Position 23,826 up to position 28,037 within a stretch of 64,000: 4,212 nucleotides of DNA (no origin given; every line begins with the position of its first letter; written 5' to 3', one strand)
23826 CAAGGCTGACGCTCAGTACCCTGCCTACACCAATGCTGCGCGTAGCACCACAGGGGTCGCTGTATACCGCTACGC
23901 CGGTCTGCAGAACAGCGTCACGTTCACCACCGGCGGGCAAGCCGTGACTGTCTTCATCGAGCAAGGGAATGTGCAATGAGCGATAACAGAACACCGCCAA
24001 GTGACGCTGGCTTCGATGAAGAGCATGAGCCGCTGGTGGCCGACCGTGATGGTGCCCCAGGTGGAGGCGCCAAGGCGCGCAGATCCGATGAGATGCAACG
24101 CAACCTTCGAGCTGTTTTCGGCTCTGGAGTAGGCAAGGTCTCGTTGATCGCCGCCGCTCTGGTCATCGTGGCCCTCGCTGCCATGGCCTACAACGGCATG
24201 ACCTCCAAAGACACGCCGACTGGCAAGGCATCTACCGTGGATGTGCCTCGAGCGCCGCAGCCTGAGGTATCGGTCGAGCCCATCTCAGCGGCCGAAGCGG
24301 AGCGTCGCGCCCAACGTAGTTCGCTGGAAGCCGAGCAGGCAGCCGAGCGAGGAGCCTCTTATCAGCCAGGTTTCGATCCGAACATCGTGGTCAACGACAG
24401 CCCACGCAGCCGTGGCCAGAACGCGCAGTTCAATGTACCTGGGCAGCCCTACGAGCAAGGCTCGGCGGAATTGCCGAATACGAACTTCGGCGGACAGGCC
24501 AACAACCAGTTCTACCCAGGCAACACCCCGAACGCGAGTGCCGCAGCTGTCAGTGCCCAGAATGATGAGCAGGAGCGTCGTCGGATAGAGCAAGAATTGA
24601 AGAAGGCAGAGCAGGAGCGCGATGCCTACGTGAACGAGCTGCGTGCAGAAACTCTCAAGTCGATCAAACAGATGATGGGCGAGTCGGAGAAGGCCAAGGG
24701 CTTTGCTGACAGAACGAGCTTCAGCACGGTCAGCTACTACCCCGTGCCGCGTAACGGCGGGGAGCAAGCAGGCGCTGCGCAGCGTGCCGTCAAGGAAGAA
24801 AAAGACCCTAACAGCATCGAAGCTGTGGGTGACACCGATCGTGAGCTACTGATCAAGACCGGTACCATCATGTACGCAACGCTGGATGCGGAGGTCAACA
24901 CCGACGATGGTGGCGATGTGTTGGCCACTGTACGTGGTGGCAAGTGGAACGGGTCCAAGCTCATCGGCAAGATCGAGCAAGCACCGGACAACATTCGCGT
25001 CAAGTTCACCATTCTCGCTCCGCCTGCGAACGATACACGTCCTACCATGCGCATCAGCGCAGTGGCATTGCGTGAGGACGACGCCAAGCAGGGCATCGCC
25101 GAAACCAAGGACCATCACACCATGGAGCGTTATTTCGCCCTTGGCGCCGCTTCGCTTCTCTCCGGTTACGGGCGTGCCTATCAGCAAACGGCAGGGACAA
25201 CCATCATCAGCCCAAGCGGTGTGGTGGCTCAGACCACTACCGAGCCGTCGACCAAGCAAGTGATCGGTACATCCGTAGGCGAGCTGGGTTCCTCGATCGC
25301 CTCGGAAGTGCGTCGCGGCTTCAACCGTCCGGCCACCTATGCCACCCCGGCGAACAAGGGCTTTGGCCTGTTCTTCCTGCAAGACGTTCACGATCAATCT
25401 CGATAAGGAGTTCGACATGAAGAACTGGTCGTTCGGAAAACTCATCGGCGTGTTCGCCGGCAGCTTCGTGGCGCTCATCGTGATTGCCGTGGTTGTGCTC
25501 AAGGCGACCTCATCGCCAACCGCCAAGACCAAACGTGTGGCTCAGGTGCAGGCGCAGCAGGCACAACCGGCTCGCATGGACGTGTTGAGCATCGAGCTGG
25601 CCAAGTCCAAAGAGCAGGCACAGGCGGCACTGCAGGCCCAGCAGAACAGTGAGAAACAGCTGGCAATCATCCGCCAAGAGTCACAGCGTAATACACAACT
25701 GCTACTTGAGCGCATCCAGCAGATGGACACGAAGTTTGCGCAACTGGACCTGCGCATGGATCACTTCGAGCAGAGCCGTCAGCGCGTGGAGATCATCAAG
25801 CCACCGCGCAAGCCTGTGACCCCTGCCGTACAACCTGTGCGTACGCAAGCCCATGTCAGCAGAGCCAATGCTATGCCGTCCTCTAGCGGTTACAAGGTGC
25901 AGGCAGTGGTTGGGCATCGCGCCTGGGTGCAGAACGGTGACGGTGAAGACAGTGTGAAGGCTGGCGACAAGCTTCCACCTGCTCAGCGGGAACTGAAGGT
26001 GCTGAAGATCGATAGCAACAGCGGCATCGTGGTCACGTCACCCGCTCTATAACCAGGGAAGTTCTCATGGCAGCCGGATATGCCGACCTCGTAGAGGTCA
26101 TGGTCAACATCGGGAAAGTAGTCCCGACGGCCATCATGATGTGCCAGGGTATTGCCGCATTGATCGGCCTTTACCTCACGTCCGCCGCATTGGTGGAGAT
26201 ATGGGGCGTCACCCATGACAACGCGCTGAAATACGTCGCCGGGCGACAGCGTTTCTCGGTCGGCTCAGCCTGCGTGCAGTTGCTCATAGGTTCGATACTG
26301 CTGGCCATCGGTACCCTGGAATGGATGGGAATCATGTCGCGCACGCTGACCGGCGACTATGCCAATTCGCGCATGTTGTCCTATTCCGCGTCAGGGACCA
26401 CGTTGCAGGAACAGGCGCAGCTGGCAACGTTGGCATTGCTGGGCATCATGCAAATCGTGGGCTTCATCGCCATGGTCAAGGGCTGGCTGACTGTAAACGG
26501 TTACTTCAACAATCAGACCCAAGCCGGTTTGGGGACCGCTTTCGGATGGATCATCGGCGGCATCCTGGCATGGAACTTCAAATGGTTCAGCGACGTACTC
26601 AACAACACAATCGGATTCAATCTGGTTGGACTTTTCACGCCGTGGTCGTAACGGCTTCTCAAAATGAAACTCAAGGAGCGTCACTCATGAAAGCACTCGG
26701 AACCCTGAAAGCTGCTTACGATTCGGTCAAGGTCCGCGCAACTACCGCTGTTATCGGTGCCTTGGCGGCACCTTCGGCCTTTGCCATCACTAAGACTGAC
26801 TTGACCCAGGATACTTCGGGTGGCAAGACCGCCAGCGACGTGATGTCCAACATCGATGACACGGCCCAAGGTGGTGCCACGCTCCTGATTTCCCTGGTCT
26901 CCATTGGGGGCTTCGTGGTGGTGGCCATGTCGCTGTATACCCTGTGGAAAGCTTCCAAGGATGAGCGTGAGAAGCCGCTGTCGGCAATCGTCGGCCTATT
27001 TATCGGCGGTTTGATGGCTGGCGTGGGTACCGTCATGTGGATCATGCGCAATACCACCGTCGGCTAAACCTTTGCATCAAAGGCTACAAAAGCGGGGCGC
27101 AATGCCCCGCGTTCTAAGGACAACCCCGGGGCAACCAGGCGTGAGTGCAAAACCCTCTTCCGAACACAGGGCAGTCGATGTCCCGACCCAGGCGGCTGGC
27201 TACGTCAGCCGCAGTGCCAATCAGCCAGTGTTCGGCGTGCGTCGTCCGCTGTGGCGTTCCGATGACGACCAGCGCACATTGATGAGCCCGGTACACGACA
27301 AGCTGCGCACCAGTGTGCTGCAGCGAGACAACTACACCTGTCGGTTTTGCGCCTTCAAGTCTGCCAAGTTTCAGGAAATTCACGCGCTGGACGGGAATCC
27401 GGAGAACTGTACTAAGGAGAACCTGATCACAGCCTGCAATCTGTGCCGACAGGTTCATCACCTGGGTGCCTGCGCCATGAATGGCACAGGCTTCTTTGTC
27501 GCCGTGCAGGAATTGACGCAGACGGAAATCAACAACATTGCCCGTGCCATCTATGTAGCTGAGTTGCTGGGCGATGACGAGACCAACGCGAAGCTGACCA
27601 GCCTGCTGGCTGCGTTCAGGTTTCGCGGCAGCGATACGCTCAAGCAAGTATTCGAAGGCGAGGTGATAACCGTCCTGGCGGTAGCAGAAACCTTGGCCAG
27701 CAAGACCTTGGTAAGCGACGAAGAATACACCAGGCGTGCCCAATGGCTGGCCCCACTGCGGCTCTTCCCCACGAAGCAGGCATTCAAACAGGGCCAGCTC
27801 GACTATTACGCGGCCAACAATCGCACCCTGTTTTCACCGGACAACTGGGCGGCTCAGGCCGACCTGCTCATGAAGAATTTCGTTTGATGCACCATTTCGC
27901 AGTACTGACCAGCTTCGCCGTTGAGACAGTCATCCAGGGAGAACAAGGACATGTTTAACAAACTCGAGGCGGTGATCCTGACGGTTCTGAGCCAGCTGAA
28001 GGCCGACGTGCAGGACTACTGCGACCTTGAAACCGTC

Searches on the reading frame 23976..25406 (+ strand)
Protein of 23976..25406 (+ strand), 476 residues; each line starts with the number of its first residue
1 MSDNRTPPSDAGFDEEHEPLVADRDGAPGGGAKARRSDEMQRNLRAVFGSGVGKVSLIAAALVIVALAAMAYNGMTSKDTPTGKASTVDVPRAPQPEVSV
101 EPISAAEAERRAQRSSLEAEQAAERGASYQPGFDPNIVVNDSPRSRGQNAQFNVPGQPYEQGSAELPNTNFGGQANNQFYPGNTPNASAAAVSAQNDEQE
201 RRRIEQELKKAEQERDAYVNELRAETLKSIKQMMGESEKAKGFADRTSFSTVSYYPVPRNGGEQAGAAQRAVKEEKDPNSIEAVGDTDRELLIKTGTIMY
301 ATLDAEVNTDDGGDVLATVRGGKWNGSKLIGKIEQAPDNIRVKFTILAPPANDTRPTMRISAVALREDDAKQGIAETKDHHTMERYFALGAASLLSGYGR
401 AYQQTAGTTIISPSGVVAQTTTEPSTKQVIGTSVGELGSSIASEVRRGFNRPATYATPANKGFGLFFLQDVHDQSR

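Call 4: search_protein_families(library=pfam, proteins=[window:23976-25406:+], max_evalue=0.01)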
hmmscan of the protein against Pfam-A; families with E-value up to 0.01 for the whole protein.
window:23976-25406:+ (476 aa): 1 family
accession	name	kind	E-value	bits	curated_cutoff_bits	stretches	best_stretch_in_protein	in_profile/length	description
PF03743.19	TrbI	-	1.5e-06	28.7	35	1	293-471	2-186/188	Bacterial conjugation TrbI-like protein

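Call 27: search_protein_families(library=ncbifam, proteins=[window:23976-25406:+], max_evalue=0.01)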
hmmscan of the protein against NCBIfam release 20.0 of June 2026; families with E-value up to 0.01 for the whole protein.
window:23976-25406:+ (476 aa): 2 families
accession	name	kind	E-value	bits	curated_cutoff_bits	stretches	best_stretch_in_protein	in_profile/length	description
NF033900.0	T4SS_IcmE_DotG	equivalog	8.7e-42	143.2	750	1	175-472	711-1007/1008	type IVB secretion system protein DotG/IcmE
NF033884.1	conj_TraO_IncI1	equivalog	1.5e-13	50.7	225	1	193-438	101-336/381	conjugal transfer protein TraO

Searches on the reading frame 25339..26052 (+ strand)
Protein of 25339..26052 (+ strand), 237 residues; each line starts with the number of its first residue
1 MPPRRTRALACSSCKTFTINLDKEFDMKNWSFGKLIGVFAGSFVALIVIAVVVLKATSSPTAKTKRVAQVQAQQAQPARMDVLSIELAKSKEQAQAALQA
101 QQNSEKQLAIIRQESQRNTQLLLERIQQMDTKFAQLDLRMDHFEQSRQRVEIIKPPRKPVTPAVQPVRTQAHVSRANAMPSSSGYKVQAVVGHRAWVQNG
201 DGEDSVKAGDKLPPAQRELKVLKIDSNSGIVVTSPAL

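Call 4: search_protein_families(library=pfam, proteins=[window:25339-26052:+], max_evalue=0.01)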
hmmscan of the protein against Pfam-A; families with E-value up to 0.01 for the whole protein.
window:25339-26052:+ (237 aa): 4 families
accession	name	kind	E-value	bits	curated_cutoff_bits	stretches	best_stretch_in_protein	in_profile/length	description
PF15195.11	TMEM210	-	0.00041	21.3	27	1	35-88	21-74/114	TMEM210 family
PF14221.11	DUF4330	-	0.00097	19.7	27.6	1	44-129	20-98/167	Domain of unknown function (DUF4330)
PF19911.4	DUF6384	-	0.0041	16.7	25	1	39-135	99-196/308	Family of unknown function (DUF6384)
PF03915.18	AIP3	-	0.0086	15.7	31.6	0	60-152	102-188/406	Actin interacting protein 3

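Call 24: search_protein_families(library=ncbifam, proteins=[window:25339-26052:+], max_evalue=0.01)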
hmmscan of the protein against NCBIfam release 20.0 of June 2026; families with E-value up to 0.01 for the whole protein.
window:25339-26052:+ (237 aa): 2 families
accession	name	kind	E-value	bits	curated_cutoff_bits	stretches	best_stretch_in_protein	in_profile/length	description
NF033885.1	conj_TraP_IncI1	equivalog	5e-09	36.2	135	1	43-234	20-212/217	conjugal transfer protein TraP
TIGR03319.1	RNase_Y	equivalog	0.0034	15.9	454.35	1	46-151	9-114/514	ribonuclease Y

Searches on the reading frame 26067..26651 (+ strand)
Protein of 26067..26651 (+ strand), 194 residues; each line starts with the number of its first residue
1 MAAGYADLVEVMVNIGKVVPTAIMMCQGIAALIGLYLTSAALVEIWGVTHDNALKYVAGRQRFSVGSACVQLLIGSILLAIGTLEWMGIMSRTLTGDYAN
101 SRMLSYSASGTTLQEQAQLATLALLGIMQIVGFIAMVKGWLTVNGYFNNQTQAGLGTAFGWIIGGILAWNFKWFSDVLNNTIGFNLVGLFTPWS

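Call 4: search_protein_families(library=pfam, proteins=[window:26067-26651:+], max_evalue=0.01)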
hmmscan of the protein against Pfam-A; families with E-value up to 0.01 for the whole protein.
window:26067-26651:+ (194 aa): 0 families

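Call 24: search_protein_families(library=ncbifam, proteins=[window:26067-26651:+], max_evalue=0.01)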
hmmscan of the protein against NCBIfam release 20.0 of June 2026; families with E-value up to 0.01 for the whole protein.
window:26067-26651:+ (194 aa): 0 families

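Call 105: search_protein_families(library=pfam, proteins=[window:26067-26651:+], max_evalue=5)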
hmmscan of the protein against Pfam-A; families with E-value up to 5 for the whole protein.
window:26067-26651:+ (194 aa): 0 families

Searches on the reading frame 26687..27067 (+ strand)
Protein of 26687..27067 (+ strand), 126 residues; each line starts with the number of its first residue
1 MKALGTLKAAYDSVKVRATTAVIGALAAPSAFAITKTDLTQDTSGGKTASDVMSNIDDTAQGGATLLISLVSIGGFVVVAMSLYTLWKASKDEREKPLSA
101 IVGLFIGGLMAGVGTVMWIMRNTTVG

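Call 26: search_protein_families(library=pfam, proteins=[window:26687-27067:+], max_evalue=0.01)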
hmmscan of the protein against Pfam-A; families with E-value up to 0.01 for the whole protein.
window:26687-27067:+ (126 aa): 0 families

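Call 27: search_protein_families(library=ncbifam, proteins=[window:26687-27067:+], max_evalue=0.01)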
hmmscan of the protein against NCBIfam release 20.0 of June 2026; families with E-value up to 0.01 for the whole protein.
window:26687-27067:+ (126 aa): 0 families

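Call 105: search_protein_families(library=pfam, proteins=[window:26687-27067:+], max_evalue=5)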
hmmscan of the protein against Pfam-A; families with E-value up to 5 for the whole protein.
window:26687-27067:+ (126 aa): 4 families
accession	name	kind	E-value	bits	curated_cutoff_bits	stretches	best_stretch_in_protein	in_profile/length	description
PF11190.13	DUF2976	-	0.036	14.4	28.2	1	46-107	10-70/87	Protein of unknown function (DUF2976)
PF20535.3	DUF6750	-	0.045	14.1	27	1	25-117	21-113/128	Family of unknown function (DUF6750)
PF17231.7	DUF5305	-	0.25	11.2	29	1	30-88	84-144/217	Family of unknown function (DUF5305)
PF17272.7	DUF5337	-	0.37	11.1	27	1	65-94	44-73/74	Family of unknown function (DUF5337)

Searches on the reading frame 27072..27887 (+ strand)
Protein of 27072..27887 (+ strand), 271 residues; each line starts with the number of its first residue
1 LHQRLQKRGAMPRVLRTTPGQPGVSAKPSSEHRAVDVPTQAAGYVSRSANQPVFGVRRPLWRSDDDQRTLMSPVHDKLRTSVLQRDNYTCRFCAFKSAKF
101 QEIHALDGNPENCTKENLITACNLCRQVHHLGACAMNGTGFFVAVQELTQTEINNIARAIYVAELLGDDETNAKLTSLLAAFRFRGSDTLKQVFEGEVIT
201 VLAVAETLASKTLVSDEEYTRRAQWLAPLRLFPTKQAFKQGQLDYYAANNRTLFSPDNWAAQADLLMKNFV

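Call 4: search_protein_families(library=pfam, proteins=[window:27072-27887:+], max_evalue=0.01)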
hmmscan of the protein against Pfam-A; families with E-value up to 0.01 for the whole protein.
window:27072-27887:+ (271 aa): 0 families

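Call 24: search_protein_families(library=ncbifam, proteins=[window:27072-27887:+], max_evalue=0.01)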
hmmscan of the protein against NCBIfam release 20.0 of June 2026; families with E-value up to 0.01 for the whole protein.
window:27072-27887:+ (271 aa): 2 families
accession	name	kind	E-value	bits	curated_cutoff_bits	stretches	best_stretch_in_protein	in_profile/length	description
NF038221.1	IcmJ_DotN_IVB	equivalog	7.9e-25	87.6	100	1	76-249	31-200/205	type IVB secretion system protein IcmJDotN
NF040563.1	guided_IscB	equivalog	0.00015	21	175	1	77-131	182-237/314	RNA-guided endonuclease IscB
